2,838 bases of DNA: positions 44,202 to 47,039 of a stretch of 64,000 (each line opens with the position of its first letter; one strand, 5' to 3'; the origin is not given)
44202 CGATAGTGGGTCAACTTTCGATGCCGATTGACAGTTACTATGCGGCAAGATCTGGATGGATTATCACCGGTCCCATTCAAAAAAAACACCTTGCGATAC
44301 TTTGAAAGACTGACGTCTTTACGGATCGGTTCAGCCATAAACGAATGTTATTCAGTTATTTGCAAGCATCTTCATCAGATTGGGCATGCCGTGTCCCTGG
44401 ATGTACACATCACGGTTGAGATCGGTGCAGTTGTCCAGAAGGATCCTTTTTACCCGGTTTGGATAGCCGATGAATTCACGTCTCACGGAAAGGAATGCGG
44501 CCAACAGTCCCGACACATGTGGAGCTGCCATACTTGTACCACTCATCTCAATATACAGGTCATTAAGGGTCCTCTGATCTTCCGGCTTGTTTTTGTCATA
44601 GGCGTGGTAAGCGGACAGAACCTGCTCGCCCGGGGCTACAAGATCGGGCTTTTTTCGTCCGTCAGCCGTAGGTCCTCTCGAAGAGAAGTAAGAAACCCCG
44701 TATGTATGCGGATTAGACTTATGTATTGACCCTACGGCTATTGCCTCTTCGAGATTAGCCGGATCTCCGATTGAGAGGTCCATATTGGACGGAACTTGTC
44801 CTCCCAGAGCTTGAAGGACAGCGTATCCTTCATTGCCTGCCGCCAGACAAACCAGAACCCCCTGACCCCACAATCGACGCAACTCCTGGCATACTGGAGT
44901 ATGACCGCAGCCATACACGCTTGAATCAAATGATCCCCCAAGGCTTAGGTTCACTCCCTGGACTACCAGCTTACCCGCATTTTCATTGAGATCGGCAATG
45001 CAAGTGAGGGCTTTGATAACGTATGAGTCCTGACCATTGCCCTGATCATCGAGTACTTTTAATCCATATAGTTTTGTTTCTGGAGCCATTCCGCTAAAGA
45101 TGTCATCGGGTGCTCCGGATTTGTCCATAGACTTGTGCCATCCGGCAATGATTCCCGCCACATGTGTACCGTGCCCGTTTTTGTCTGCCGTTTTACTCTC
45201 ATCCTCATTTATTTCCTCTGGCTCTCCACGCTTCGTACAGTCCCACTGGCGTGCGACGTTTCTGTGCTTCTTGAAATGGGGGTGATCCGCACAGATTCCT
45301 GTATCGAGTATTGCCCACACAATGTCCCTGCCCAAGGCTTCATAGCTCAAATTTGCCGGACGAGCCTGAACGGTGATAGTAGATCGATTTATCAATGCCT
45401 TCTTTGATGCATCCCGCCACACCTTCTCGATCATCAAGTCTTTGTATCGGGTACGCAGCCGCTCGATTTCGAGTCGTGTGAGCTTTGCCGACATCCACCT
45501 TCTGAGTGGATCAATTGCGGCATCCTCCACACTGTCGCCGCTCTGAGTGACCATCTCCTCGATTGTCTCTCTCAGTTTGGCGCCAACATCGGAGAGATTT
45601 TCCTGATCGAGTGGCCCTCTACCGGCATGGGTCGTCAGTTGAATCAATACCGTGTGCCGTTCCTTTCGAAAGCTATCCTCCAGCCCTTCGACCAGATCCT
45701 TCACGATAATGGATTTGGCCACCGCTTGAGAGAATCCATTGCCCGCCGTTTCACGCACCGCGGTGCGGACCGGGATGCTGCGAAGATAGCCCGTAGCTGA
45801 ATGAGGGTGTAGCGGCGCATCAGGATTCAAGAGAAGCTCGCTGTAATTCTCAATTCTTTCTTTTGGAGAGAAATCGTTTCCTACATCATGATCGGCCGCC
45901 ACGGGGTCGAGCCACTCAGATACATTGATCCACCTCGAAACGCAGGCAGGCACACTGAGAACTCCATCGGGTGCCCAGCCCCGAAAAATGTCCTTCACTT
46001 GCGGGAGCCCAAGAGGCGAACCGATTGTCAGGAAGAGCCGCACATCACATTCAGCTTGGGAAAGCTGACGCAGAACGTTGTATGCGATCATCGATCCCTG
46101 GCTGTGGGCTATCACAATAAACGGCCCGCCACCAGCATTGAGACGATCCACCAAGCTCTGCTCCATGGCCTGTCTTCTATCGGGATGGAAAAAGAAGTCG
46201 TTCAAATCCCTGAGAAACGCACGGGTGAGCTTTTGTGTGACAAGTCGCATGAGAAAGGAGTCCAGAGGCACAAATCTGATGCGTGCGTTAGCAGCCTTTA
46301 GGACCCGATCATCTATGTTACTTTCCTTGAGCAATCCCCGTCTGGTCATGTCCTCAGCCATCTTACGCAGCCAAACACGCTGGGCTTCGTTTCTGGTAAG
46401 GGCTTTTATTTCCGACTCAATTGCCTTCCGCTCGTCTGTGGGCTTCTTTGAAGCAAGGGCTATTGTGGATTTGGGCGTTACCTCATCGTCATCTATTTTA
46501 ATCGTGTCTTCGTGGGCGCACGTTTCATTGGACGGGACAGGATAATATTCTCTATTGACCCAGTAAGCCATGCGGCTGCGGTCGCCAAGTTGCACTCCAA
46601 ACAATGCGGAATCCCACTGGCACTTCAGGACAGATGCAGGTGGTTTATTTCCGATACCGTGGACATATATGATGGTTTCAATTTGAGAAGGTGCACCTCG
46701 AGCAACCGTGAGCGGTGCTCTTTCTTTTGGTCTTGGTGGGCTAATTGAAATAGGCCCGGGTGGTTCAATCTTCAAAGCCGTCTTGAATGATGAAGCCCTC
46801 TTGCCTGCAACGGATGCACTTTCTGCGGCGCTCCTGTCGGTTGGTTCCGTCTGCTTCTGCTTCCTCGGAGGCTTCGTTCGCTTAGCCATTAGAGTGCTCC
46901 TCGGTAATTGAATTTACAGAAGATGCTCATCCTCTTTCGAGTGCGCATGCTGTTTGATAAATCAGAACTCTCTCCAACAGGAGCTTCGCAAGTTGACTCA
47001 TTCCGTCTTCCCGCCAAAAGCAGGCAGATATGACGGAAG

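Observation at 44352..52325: AT-rich six-gene island combining a TIR-TPR protein with three unrelated peptidases (S1, S8, C92): candidate uncharacterised conflict/defence system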

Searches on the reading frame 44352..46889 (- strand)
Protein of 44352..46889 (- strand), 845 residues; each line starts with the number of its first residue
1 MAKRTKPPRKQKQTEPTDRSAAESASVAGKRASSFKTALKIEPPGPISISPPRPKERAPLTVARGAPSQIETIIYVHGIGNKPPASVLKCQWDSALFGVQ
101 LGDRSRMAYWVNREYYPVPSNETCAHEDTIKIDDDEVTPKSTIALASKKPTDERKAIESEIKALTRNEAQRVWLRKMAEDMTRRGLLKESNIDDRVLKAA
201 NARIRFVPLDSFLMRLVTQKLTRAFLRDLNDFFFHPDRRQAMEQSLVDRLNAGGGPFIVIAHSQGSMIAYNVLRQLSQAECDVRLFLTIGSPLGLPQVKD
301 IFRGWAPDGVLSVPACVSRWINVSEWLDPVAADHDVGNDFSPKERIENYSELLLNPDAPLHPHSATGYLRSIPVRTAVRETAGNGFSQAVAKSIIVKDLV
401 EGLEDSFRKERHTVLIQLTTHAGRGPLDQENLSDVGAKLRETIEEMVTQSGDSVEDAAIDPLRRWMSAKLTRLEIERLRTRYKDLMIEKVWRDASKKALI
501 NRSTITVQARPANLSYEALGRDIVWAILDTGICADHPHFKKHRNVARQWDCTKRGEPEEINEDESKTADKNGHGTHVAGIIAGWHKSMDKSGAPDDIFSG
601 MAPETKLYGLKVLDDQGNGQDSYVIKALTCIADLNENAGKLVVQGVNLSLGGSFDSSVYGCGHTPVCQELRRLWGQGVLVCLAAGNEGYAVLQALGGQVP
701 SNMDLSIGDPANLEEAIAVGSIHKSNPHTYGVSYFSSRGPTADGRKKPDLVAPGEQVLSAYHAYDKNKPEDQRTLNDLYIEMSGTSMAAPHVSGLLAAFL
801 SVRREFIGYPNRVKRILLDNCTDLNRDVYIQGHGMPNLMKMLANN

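Call 4: search_protein_families(library=pfam, proteins=[window:44352-46889:-], max_evalue=0.01)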
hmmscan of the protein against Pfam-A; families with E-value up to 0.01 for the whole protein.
window:44352-46889:- (845 aa): 2 families
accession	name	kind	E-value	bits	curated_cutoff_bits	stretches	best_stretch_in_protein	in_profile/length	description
PF00082.27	Peptidase_S8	-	1.3e-48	166.3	21.8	1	520-834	1-288/288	Subtilase family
PF12697.13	Abhydrolase_6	-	0.00014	23.1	26.3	1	241-336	54-140/217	Alpha/beta hydrolase family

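Call 5: search_protein_families(library=padloc, proteins=[window:44352-46889:-], max_evalue=0.01)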
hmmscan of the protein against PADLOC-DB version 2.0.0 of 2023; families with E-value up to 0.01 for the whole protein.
window:44352-46889:- (845 aa): 5 families
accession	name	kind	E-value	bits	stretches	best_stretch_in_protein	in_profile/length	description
PDLC03014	subtilase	-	1.1e-75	253.6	1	91-838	1-391/391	-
PDLC02197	IetS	-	1.4e-12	44.7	1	466-818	201-532/749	-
PDLC02198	IetS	-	8.6e-10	35.2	1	526-800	257-546/795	-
PDLC02201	IetS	-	1.6e-06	24.7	1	705-799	404-503/781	-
PDLC02199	IetS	-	2.1e-05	20.9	1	706-798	488-578/826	-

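Call 19: find_homologous_proteins(query=window:44352-46889:-)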
Query window:44352-46889:- (845 aa): 930 proteins with E <= 0.001 among 8000 candidates; the best 120 are listed.
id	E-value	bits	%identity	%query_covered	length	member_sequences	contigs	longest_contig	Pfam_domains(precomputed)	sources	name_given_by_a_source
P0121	0.0e+0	1887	97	100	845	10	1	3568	PF00082.28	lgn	-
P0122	0.0e+0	1350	69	99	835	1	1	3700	PF00082.28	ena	-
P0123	0.0e+0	1343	69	99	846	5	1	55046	PF00082.28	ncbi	ncbi:MAG: S8 family peptidase [Blastocatellia bacterium]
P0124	0.0e+0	1340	67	100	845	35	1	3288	PF00082.28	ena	-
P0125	0.0e+0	1336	68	99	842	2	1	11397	PF00082.28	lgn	-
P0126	0.0e+0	1323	68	100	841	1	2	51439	PF00082.28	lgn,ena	-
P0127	0.0e+0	1320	68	100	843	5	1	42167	PF00082.28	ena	-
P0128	0.0e+0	1318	67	100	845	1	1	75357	PF12697.14,PF00082.28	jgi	-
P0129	0.0e+0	1239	69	92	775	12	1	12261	PF00082.28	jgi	jgi:subtilisin family serine protease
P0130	0.0e+0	1238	66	97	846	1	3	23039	PF00082.28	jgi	jgi:subtilisin family serine protease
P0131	0.0e+0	1237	66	97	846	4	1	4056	PF00082.28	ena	-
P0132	0.0e+0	1223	62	100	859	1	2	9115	PF00082.28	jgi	jgi:subtilisin family serine protease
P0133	0.0e+0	1214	63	100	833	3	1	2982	PF00082.28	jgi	jgi:subtilisin family serine protease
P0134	0.0e+0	1211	62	100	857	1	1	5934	PF00082.28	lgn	-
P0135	0.0e+0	1210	64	96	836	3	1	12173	PF00082.28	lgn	-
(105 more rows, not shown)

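Call 20: find_encoding_contigs(protein=P0123, flank=8000, max_places=2)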
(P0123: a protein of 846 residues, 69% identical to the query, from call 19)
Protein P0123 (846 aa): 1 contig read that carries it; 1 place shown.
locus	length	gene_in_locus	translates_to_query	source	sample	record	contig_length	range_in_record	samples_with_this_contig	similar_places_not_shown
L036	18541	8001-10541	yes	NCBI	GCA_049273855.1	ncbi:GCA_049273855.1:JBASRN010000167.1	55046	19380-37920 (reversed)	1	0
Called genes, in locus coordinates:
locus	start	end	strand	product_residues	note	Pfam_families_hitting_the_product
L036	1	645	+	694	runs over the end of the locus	PF23545:Zn_ribbon_HMPTM, PF04055:Radical_SAM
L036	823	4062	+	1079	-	PF26549:Tricorn_N, PF26550:Tricorn_2nd, PF00930:DPPIV_N (faint), PF07676:PD40, PF25174:Beta-prop_THOC3 (faint), PF26549:Tricorn_N, PF01979:Amidohydro_1, PF07969:Amidohydro_3 (weak)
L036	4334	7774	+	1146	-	PF00400:WD40, PF13570:Beta-prop_ACSF4, PF23381:Beta-prop_IFT122_1st, PF23414:Beta-prop_EML_2, PF24105:Beta-prop_CAF1B_HIR1, PF24805:EIF3I, PF24814:WD40_Prp19, PF25168:Beta-prop_WDR36-Utp21_2nd, +169 more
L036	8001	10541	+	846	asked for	PF00082:Peptidase_S8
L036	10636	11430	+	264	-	PF13813:MBOAT_2 (weak)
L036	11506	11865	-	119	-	PF18899:DUF5655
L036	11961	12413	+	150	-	PF19452:DUF5990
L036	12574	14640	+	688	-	PF00069:Pkinase, PF07714:PK_Tyr_Ser-Thr, PF13676:TIR_2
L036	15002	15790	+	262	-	PF00378:ECH_1, PF16113:ECH_2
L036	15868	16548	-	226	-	PF00072:Response_reg, PF00486:Trans_reg_C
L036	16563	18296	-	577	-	PF00512:HisKA, PF02518:HATPase_c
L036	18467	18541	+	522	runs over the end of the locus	PF01171:ATP_bind_3, PF11734:TilS_C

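Call 21: find_encoding_contigs(protein=P0128, flank=8000, max_places=2)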
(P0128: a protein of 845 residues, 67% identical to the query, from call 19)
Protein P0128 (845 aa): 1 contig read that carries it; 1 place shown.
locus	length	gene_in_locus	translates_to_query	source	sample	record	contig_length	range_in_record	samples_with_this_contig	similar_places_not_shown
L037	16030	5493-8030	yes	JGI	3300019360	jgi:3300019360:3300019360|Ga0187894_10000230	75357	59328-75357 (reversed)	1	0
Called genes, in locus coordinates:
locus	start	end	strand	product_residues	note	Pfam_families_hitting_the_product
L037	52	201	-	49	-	-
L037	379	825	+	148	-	PF13551:HTH_29, PF13565:HTH_32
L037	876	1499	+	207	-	PF13358:DDE_3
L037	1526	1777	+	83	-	-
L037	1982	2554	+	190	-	PF10030:DUF2272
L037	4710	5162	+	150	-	-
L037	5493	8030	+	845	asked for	PF12697:Abhydrolase_6 (weak), PF00082:Peptidase_S8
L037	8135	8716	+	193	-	PF05685:Uma2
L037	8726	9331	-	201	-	PF01323:DSBA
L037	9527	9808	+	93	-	PF24696:UGSC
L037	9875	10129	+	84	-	PF24696:UGSC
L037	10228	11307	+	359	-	-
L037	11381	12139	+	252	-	PF00106:adh_short, PF08659:KR, PF13561:adh_short_C2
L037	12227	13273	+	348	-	PF06071:YchF-GTPase_C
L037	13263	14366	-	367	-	PF01594:AI-2E_transport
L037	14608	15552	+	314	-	PF08239:SH3_3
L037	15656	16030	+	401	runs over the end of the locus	-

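Call 22: find_encoding_contigs(protein=P0121, flank=8000, max_places=3)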
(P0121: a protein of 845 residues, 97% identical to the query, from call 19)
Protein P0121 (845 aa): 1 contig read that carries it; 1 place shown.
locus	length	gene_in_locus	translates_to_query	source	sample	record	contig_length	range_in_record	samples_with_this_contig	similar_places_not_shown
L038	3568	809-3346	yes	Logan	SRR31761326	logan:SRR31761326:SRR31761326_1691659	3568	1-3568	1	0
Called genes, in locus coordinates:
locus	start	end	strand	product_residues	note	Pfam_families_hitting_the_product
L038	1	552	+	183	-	?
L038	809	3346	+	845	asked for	PF00082:Peptidase_S8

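Call 24: search_protein_families(library=ncbifam, proteins=[window:44352-46889:-], max_evalue=0.01)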
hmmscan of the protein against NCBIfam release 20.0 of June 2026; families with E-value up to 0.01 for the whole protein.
window:44352-46889:- (845 aa): 7 families
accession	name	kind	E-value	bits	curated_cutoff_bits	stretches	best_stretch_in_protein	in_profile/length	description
TIGR03921.1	T7SS_mycosin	equivalog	5.6e-26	91.5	278.75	1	519-797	11-241/353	type VII secretion-associated serine protease mycosin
NF040809.1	germ_prot_CspBA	exception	3.8e-16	57.9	1250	2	705-830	394-507/1099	bifunctional germination protease/germinant receptor pseudoprotease CspBA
NF033595.1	denti_PrtP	equivalog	2.5e-14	52.8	300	2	750-822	414-479/606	dentilisin complex serine proteinase subunit PrtP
NF040553.1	SGO_0316_fam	subfamily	3.1e-13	48.3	1400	2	562-728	349-505/1486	SGO_0316/SGO_0317 family LPXTG-anchored serine peptidase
NF042956.1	IteS_antiphage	equivalog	1.7e-07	29.9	900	1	571-816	291-528/747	S8 family anti-phage peptidase IteS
NF049966.1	QH_SP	equivalog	7.4e-07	28.7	165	0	527-691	4-129/219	subtilisin-like serine protease QhpE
NF040808.2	CspC_non_triad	exception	2.3e-05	23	675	0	711-763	425-474/556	bile acid germinant receptor pseudoprotease CspC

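Call 47: search_dna_similar(query=window:44352-46889:-, collection=plasmids, mode=protein, max_rows=25, max_evalue=1e-30)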
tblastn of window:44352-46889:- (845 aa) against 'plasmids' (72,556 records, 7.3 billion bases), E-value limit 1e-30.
Records with a match: 25; places in all: 28; records where one place covers at least 80% of the query: 0.
Best place of each record, by identity: <60% 25.
By first word of the organism name: Rhizobium 16; Sinorhizobium 2; Rhodococcus 2; Burkholderia 1; Streptomyces 1; Miltoncostaea 1; Methylorubrum 1; Paroceanicella 1.
By predicted mobility (MOB-suite, as given by PLSDB): non-mobilizable 11; conjugative 11; mobilizable 3.
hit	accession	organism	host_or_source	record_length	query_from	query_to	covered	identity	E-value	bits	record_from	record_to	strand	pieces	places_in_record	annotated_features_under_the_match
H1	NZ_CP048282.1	Rhizobium leguminosarum bv. viciae 248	Fava bean,whole organism,nodules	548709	483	842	43%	42.1%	4e-73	269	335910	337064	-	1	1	S8 family peptidase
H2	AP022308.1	Burkholderia sp. SFA1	-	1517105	487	842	42%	42.4%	5e-79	287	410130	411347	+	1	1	peptidase S8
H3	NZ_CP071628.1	Rhizobium leguminosarum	lentil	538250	483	842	43%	41.8%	2e-73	270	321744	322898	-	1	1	S8 family peptidase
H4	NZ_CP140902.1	Sinorhizobium medicae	Medicago lupulina,whole organism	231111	486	842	42%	41.6%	4e-73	269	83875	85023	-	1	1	S8 family peptidase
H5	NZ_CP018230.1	Rhizobium leguminosarum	Vavilovia formosa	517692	486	842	42%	41.4%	1e-72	268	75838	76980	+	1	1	S8 family peptidase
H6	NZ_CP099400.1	Rhizobium sp. Pop5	Phaseolus vulgaris,Cell culture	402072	486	842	42%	41.2%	2e-74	273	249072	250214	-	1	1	S8 family peptidase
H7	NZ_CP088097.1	Rhizobium sp. SU303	cell culture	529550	486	842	42%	41.1%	3e-72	267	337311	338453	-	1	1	S8 family peptidase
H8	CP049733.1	Rhizobium leguminosarum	Pisum sativum,Pisum sativum nodules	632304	486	842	42%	41.1%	8e-69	256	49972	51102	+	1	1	S8 family peptidase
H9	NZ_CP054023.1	Rhizobium indicum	Pisum sativum l. (pea),Pure culture,Pea ...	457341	483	842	43%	40.8%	2e-71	264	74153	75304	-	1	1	S8 family peptidase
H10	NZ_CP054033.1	Rhizobium indicum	Pisum sativum l. (pea),Pure culture,Pea ...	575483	483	842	43%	40.5%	3e-71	264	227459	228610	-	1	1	S8 family peptidase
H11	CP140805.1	Rhizobium johnstonii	Trifolium pratense,whole organism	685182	486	842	42%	40.8%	2e-71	264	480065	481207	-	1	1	S8 family peptidase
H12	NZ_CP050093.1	Rhizobium leguminosarum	Trifolium pratense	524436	486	842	42%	40.8%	3e-71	264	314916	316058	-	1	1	S8 family peptidase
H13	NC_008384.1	Rhizobium johnstonii 3841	-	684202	486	842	42%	40.8%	4e-71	263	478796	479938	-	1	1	S8 family peptidase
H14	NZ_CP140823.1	Rhizobium johnstonii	Trifolium pratense,whole organism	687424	486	842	42%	40.8%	4e-71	263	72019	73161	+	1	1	S8 family peptidase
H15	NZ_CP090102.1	Rhizobium leguminosarum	Trifolium pratense,Cell culture,Plant ...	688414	486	842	42%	40.8%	4e-71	263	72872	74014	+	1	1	S8 family peptidase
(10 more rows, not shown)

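Call 48: get_annotated_region(hit=H1, flank=6000)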
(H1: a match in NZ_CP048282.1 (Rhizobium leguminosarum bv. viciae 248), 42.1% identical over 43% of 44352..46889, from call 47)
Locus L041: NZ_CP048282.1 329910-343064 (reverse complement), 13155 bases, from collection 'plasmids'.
description: Rhizobium leguminosarum bv. viciae 248 plasmid pRle248d, complete sequence
organism: Rhizobium leguminosarum bv. viciae 248 (NCBI taxid 936136)
taxonomy: Bacteria; Pseudomonadota; Alphaproteobacteria; Hyphomicrobiales; Rhizobiaceae; Rhizobium; Rhizobium leguminosarum; Rhizobium leguminosarum bv. viciae 248
host: -; source: Fava bean,whole organism,nodules; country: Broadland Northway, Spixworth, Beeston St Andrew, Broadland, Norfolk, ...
typing (MOB-suite, as given by PLSDB): non-mobilizable
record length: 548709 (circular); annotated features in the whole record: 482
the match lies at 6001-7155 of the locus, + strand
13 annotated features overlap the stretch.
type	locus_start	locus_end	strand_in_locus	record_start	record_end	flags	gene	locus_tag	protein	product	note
CDS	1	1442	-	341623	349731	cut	-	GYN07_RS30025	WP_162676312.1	hemagglutinin repeat-containing protein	-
CDS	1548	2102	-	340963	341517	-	-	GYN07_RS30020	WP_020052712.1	hypothetical protein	-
CDS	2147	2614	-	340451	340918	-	-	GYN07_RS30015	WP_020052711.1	hypothetical protein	-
CDS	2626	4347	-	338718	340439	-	-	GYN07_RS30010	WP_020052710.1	ShlB/FhaC/HecB family hemolysin secretion/activation protein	GO:0006811 - monoatomic ion transport [Evidence IEA]; GO:0015031 - protein transport [Evidence IEA]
CDS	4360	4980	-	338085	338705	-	-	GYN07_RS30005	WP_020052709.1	invasion associated locus B family protein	-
CDS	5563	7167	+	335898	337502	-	-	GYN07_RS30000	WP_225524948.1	S8 family peptidase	GO:0006508 - proteolysis [Evidence IEA]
CDS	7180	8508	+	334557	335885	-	-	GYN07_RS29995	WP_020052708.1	hypothetical protein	-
CDS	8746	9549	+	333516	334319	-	thiM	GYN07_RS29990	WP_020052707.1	hydroxyethylthiazole kinase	GO:0009228 - thiamine biosynthetic process [Evidence IEA]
CDS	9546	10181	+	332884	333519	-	thiE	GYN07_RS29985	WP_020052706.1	thiamine phosphate synthase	GO:0009228 - thiamine biosynthetic process [Evidence IEA]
CDS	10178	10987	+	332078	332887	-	thiD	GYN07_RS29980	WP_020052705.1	bifunctional hydroxymethylpyrimidine kinase/phosphomethylpyrimidine kinase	GO:0009228 - thiamine biosynthetic process [Evidence IEA]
CDS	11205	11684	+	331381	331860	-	-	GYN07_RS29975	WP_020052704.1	GNAT family N-acetyltransferase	-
CDS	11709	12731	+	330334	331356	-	-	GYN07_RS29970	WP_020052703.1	glycoside hydrolase family 3 N-terminal domain-containing protein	GO:0005975 - carbohydrate metabolic process [Evidence IEA]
CDS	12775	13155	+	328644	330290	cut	-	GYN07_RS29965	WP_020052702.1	ABC transporter substrate-binding protein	-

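Call 49: get_annotated_region(hit=H2, flank=6000)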
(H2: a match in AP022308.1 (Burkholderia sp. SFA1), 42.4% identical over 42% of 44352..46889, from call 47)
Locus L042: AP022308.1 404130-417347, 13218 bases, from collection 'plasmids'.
description: Burkholderia sp. SFA1 plasmid BSFA1_p1 DNA, complete genome
organism: Burkholderia sp. SFA1 (NCBI taxid 341178)
taxonomy: Bacteria; Pseudomonadota; Betaproteobacteria; Burkholderiales; Burkholderiaceae; Burkholderia; Burkholderia sp. SFA1
host: -; source: -; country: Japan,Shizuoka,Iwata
typing (MOB-suite, as given by PLSDB): non-mobilizable
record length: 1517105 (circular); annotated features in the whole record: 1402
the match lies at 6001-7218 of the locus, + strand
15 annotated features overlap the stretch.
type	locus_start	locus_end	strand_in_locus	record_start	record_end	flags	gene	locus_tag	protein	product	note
CDS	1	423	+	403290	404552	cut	-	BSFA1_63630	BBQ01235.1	hypothetical protein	-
CDS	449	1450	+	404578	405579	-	pdxA_2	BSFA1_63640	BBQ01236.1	4-hydroxythreonine-4-phosphate dehydrogenase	-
CDS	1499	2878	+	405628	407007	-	-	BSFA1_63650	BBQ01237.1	CoA transferase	-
CDS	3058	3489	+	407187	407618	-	-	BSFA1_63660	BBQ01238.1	hypothetical protein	-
CDS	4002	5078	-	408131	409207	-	-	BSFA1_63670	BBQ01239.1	hypothetical protein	-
CDS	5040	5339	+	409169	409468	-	-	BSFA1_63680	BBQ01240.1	hypothetical protein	-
CDS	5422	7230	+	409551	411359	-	-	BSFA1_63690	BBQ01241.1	peptidase S8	-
CDS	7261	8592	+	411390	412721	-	-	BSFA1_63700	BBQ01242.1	hypothetical protein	-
CDS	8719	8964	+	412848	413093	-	-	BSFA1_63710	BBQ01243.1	hypothetical protein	-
CDS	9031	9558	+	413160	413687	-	-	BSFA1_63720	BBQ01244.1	hypothetical protein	-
CDS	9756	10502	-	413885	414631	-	-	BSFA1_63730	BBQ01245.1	membrane protein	-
CDS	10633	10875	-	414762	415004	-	-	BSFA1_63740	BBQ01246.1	hypothetical protein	-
CDS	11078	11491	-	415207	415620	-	-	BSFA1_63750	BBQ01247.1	hypothetical protein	-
CDS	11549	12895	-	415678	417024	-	-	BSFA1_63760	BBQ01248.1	MFS transporter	-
CDS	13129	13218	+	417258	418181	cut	-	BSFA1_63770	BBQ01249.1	LysR family transcriptional regulator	-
